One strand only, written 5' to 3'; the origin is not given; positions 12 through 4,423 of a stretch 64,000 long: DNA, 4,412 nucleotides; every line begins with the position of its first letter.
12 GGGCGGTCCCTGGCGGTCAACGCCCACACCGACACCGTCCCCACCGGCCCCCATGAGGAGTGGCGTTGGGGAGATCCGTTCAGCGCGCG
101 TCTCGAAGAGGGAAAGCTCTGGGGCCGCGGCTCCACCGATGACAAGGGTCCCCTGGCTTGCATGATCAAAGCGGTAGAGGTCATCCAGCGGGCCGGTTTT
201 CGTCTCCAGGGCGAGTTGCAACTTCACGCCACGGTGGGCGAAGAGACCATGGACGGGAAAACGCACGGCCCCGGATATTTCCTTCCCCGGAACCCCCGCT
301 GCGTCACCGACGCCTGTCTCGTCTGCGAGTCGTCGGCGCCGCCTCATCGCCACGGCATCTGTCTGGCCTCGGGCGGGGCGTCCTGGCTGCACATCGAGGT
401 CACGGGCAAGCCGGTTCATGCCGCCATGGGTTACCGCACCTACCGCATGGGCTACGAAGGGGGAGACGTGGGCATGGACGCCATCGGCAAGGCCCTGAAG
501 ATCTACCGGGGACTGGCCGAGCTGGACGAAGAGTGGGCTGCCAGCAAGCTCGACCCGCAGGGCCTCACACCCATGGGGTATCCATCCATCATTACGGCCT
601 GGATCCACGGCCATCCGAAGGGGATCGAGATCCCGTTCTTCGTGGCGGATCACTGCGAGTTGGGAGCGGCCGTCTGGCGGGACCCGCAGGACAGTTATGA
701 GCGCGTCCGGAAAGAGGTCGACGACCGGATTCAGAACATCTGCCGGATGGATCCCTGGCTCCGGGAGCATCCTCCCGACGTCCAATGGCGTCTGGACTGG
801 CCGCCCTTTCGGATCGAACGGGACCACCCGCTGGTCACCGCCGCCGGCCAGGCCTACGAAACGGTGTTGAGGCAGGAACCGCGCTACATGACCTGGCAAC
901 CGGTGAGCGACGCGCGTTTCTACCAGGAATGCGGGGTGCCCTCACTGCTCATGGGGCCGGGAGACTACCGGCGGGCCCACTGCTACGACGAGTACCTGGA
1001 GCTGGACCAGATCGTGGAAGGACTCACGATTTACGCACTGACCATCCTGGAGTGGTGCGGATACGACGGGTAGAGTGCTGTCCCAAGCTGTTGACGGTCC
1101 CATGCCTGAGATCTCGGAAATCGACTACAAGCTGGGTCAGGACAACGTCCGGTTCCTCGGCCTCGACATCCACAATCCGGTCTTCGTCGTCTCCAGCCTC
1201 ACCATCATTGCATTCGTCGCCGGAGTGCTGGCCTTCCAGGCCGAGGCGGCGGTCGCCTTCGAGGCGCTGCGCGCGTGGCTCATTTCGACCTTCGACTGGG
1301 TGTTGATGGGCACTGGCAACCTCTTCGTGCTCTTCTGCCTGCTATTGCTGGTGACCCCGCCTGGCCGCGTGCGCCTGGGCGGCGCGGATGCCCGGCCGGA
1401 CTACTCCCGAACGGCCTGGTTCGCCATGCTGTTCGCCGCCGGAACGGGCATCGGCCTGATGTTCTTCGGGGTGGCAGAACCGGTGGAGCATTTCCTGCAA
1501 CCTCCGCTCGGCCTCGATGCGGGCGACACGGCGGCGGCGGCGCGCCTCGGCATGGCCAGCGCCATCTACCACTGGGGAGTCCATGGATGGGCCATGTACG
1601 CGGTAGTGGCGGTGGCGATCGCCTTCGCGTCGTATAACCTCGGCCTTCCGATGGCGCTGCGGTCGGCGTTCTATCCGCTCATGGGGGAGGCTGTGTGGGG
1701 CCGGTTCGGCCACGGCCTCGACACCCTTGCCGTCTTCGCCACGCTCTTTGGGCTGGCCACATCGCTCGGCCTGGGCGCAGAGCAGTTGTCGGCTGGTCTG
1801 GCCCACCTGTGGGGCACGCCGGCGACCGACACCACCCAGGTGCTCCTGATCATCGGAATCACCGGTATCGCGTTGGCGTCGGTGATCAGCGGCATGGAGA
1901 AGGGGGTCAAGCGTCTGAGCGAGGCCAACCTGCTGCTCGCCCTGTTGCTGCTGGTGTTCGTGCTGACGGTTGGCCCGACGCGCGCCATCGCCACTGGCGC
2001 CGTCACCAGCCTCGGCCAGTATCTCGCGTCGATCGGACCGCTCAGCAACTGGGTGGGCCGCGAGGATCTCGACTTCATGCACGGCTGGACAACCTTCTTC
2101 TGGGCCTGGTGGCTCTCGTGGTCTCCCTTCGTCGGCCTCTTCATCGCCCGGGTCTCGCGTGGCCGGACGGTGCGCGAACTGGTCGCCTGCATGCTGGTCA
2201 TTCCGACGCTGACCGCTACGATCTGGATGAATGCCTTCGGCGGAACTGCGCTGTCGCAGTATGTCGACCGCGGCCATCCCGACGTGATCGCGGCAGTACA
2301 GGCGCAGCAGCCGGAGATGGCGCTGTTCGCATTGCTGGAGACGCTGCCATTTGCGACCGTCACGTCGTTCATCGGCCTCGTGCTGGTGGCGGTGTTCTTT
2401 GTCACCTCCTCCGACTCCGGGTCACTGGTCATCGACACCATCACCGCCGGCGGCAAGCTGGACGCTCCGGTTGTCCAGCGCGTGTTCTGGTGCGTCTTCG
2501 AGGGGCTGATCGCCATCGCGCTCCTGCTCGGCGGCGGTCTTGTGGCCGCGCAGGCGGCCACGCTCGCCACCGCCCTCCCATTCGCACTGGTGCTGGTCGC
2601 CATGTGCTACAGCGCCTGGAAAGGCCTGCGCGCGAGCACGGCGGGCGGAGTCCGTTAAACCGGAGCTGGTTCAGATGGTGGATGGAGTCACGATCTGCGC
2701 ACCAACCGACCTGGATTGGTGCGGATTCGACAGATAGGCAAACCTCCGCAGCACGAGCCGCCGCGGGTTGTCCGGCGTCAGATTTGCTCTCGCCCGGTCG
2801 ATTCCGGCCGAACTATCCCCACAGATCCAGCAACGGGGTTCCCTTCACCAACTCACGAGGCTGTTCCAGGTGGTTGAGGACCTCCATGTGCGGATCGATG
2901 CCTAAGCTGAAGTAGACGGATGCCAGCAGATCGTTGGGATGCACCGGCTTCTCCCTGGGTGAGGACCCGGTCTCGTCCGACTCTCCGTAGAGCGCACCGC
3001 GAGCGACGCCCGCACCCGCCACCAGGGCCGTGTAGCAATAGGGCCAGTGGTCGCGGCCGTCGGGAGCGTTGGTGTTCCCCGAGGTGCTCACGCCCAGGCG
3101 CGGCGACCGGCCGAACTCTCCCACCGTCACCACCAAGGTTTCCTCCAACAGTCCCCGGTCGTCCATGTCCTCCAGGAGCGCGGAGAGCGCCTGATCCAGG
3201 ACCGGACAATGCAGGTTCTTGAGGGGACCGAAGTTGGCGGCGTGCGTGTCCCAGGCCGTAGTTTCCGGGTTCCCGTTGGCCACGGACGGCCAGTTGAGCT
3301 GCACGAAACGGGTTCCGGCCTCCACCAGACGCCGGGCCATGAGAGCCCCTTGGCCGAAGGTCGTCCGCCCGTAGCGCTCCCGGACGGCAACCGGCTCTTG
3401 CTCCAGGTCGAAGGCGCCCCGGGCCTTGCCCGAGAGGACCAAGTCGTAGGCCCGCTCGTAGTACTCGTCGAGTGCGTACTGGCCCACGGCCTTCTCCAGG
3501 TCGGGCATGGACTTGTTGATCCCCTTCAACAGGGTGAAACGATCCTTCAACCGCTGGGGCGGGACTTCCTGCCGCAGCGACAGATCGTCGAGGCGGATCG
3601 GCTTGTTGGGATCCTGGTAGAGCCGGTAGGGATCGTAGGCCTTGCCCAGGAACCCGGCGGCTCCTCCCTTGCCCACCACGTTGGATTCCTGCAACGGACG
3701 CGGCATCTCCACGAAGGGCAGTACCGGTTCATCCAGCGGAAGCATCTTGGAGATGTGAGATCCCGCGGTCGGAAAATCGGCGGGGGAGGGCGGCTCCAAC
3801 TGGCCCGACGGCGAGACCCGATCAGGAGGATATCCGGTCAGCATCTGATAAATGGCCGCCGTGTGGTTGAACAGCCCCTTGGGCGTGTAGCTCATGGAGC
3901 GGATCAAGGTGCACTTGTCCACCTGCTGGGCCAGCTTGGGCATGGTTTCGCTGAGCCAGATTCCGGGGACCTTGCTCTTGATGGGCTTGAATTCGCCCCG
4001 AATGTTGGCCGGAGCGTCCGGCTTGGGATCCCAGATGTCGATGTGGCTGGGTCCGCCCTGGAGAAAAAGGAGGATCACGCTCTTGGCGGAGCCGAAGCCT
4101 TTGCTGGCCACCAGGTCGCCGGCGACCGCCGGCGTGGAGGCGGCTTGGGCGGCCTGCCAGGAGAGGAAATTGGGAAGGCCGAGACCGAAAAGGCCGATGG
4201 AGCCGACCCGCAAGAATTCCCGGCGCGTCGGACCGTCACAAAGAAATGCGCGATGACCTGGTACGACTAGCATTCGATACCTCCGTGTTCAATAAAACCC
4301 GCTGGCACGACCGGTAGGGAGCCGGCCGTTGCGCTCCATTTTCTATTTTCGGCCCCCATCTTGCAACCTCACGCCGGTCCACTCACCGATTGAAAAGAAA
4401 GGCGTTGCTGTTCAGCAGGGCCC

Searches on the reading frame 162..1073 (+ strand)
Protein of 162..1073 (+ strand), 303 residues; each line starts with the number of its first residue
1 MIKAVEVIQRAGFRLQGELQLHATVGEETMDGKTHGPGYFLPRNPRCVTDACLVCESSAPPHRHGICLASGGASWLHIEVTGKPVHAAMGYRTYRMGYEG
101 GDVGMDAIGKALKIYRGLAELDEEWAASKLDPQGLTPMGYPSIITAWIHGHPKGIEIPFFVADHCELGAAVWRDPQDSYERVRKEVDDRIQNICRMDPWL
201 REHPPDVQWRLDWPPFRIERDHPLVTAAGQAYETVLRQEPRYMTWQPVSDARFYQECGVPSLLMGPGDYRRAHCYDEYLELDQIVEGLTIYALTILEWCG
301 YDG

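Call 9: search_protein_families(library=pfam, proteins=[window:162-1073:+], max_evalue=0.001)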
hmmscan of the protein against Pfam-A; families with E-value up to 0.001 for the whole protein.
window:162-1073:+ (303 aa): 2 families
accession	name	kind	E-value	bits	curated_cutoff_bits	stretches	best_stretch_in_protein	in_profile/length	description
PF01546.33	Peptidase_M20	-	1.4e-15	58.2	24.6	1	1-296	43-205/206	Peptidase family M20/M25/M40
PF07687.19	M20_dimer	-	9.7e-05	22.7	21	0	70-193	3-102/107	Peptidase dimerisation domain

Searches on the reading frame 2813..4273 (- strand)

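Call 9: search_protein_families(library=pfam, proteins=[window:2813-4273:-], max_evalue=0.001)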
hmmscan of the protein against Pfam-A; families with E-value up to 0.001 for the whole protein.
window:2813-4273:- (486 aa): 1 family
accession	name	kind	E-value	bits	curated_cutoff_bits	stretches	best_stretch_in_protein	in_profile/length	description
PF07394.17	DUF1501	-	4.9e-103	345.7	27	1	63-478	1-383/390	Protein of unknown function (DUF1501)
